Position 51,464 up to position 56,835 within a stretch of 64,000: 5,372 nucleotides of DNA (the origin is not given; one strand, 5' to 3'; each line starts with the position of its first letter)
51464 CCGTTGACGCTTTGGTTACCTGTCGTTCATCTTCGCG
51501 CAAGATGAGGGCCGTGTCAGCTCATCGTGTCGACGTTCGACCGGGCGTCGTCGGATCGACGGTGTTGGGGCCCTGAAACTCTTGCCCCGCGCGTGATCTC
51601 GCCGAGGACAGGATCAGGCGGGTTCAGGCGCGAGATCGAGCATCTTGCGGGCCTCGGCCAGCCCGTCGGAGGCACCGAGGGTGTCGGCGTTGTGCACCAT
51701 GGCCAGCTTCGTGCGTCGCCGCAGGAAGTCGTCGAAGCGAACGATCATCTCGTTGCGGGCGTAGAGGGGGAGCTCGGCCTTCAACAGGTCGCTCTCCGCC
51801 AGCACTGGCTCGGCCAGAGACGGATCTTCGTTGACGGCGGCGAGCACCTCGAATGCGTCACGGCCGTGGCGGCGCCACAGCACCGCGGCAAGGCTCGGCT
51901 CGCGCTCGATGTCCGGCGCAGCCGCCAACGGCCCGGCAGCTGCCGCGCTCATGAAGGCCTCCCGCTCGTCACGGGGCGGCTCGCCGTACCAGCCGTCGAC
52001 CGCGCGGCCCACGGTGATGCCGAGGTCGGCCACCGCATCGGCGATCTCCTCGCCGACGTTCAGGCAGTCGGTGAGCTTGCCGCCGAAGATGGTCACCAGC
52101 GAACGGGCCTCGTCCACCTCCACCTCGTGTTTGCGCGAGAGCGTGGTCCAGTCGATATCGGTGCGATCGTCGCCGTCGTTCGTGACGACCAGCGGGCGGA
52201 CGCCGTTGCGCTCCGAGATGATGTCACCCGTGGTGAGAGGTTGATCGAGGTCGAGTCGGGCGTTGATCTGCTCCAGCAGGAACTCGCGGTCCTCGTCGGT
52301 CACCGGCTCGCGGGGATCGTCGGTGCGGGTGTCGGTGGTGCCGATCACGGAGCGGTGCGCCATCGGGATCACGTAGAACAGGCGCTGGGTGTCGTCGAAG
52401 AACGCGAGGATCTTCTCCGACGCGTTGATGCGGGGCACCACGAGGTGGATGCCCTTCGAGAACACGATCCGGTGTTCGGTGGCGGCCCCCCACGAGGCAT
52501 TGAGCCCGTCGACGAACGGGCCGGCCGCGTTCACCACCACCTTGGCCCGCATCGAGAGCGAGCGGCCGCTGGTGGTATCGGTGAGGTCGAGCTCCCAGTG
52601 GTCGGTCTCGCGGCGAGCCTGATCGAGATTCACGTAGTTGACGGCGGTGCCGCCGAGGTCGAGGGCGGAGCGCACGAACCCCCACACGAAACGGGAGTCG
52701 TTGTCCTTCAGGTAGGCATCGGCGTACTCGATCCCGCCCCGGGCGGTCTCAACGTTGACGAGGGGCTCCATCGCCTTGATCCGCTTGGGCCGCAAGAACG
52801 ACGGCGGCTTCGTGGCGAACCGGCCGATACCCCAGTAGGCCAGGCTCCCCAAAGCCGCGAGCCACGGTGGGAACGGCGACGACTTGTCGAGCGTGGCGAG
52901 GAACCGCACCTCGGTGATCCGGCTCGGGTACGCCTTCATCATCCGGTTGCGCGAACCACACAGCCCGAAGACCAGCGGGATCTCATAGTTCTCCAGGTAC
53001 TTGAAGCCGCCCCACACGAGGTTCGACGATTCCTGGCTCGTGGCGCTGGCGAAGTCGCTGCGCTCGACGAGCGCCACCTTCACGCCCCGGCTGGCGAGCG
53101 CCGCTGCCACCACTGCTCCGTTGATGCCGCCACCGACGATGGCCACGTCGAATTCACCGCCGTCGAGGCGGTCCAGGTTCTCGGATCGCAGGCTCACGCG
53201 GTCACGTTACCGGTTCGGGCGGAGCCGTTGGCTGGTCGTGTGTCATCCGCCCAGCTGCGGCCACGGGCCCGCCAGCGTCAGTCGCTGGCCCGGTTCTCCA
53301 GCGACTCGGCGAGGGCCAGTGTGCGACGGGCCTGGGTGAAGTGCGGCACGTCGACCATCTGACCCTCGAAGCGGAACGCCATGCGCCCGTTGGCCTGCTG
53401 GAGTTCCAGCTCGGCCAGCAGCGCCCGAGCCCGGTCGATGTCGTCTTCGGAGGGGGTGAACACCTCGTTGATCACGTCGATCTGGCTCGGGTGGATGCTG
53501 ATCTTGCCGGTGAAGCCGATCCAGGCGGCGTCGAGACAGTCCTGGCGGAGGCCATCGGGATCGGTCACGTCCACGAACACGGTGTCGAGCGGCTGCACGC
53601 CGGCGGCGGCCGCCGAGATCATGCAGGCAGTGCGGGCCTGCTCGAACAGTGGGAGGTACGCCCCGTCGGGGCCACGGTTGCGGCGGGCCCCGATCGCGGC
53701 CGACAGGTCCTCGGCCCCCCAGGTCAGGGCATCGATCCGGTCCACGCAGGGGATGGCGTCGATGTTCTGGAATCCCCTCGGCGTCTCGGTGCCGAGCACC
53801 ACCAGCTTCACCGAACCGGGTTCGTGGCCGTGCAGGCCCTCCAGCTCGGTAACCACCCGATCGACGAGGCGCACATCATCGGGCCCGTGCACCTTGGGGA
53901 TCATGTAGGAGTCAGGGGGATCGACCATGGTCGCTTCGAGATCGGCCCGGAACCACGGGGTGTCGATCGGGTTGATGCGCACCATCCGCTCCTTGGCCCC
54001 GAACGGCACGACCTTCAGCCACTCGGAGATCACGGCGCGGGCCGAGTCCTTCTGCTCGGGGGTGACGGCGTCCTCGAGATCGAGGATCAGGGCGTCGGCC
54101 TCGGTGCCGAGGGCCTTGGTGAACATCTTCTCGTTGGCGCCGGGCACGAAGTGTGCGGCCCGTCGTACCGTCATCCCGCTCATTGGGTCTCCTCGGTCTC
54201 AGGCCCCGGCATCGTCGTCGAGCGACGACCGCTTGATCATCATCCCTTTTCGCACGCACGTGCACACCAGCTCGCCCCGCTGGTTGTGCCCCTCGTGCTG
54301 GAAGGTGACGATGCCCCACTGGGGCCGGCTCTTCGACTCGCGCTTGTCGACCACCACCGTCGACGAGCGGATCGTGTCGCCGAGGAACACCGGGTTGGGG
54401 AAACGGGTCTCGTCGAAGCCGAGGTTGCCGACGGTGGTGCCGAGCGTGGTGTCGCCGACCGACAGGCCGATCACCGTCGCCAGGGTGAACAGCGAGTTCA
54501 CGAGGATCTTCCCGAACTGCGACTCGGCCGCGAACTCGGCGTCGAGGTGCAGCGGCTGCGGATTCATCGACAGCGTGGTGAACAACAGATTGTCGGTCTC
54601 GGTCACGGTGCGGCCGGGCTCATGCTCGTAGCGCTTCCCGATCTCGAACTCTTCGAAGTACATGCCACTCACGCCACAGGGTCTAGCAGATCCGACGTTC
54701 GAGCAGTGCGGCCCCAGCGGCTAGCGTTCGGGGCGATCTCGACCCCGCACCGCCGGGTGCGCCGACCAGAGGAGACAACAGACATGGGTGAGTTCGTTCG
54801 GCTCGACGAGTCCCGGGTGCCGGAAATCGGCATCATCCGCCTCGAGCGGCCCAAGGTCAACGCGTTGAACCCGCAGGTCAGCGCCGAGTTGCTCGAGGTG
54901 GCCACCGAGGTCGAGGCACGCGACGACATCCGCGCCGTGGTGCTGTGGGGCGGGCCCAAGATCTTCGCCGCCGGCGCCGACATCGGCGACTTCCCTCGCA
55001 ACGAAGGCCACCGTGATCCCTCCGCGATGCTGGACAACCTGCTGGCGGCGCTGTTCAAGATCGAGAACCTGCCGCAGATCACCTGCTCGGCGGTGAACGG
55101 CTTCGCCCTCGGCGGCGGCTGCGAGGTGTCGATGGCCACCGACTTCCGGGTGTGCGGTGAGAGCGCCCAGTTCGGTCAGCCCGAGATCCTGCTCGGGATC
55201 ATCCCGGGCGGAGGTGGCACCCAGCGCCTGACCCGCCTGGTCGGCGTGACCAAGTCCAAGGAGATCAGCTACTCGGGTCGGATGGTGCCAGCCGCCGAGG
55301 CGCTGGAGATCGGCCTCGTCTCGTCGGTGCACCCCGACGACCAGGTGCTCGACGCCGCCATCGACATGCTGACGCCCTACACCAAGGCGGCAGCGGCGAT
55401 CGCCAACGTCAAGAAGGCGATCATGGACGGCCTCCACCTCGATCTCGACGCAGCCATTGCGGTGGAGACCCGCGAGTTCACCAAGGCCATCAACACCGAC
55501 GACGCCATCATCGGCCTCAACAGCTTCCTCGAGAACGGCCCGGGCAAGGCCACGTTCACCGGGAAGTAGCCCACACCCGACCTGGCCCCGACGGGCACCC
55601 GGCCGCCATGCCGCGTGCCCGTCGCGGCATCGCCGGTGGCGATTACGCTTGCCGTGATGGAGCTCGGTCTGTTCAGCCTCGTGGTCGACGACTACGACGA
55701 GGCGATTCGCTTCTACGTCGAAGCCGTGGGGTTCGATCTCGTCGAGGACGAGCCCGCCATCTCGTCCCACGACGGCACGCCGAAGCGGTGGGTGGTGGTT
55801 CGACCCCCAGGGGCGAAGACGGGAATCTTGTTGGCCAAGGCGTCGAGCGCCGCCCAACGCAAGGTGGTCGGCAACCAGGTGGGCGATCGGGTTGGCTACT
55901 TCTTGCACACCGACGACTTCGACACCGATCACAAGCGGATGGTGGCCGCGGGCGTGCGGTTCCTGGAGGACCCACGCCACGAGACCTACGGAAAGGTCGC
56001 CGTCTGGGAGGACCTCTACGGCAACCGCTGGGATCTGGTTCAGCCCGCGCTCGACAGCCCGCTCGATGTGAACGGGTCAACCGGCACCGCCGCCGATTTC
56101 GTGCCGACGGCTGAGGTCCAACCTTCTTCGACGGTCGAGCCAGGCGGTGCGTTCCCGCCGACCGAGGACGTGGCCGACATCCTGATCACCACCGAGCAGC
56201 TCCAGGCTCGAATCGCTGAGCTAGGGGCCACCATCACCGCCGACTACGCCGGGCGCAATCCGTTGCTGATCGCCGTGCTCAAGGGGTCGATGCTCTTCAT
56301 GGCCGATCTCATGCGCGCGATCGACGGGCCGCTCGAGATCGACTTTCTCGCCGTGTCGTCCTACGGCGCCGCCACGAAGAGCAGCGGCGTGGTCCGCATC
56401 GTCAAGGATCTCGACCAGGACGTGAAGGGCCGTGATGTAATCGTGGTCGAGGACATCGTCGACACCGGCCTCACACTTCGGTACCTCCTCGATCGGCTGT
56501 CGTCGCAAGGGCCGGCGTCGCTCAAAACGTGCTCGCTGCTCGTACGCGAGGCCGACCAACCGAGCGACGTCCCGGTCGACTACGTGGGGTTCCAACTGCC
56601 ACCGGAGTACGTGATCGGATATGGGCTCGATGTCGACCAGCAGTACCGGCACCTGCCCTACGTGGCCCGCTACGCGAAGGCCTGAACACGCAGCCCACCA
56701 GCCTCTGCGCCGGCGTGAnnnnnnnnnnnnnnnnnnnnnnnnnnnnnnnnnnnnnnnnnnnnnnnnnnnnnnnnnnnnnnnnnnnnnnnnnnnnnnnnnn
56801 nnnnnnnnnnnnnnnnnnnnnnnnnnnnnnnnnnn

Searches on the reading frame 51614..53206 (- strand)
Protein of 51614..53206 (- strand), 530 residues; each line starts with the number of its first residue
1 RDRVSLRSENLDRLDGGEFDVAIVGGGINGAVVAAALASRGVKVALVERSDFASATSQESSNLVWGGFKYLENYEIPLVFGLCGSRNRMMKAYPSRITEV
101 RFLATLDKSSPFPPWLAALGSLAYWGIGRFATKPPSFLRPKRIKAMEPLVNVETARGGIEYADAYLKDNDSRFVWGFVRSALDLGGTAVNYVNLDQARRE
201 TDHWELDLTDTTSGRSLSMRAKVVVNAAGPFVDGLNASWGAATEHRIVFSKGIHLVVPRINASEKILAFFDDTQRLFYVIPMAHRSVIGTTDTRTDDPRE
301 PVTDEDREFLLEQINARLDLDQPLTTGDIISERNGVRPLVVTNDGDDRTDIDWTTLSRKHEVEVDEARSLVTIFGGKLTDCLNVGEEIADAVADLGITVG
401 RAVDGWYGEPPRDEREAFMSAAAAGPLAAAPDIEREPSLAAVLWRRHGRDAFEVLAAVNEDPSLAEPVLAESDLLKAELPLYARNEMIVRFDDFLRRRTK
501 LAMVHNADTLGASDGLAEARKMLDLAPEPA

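Call 61: search_protein_families(library=pfam, proteins=[window:51614-53206:-], max_evalue=0.0001)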
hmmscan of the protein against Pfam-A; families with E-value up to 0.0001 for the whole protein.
window:51614-53206:- (530 aa): 4 families
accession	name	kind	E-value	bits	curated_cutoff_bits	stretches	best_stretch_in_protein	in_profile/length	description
PF01266.30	DAO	-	6e-42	144.9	27.9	1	20-345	1-316/353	FAD dependent oxidoreductase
PF16901.10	DAO_C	-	3.3e-13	50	31.4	1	435-517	28-112/126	C-terminal domain of alpha-glycerophosphate oxidase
PF13450.12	NAD_binding_8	-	2.3e-06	28.2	21.9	1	23-55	1-33/68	NAD(P)-binding Rossmann-like domain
PF01494.25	FAD_binding_3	-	7.8e-06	25.8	22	1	19-57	2-40/349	FAD binding domain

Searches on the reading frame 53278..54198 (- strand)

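Call 61: search_protein_families(library=pfam, proteins=[window:53278-54198:-], max_evalue=0.0001)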
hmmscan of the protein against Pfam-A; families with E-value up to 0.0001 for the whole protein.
window:53278-54198:- (306 aa): 2 families
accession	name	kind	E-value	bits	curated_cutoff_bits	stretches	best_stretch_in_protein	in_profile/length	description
PF03328.21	HpcH_HpaI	-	9.4e-46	156.3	25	1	14-237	2-221/221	HpcH/HpaI aldolase/citrate lyase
PF15617.12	C-C_Bond_Lyase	-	2.6e-11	43.7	28.4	1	205-298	218-316/320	C-C_Bond_Lyase of the TIM-Barrel fold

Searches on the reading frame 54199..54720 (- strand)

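Call 61: search_protein_families(library=pfam, proteins=[window:54199-54720:-], max_evalue=0.0001)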
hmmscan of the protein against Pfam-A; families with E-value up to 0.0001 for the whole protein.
window:54199-54720:- (173 aa): 3 families
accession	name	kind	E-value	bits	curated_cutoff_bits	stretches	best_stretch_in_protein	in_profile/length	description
PF01575.25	MaoC_dehydratas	-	4.4e-28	97.8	27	1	26-133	5-110/123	MaoC like domain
PF19315.5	MC_hydratase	-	2e-23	83.5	26.5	1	19-172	21-175/353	Mesaconyl-CoA hydratase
PF13452.11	FAS1_DH_region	-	7e-06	26.7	22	1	37-154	12-131/132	FAS1-like, dehydratase domain region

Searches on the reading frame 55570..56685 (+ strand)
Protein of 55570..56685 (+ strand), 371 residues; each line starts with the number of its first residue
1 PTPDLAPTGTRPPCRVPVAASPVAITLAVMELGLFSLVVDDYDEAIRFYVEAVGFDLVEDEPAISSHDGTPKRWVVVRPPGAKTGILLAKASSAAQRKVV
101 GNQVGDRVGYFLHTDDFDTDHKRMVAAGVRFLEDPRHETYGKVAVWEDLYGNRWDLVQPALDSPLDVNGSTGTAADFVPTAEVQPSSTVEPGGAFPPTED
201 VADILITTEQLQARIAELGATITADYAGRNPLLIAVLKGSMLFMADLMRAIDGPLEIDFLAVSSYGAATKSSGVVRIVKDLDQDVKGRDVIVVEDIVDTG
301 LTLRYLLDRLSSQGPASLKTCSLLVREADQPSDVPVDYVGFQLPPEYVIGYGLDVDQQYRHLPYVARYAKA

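Call 61: search_protein_families(library=pfam, proteins=[window:55570-56685:+], max_evalue=0.0001)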
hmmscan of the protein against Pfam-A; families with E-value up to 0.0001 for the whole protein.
window:55570-56685:+ (371 aa): 3 families
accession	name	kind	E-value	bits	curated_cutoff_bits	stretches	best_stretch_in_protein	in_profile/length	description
PF00156.33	Pribosyltran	-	1.8e-21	76.6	26.3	1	209-354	3-156/158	Phosphoribosyl transferase domain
PF00903.31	Glyoxalase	-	1.1e-13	52.1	20.6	1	35-155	5-120/121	Glyoxalase/Bleomycin resistance protein/Dioxygenase superfamily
PF18029.7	Glyoxalase_6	-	3.1e-06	28.2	23.6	1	38-157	3-106/106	Glyoxalase-like domain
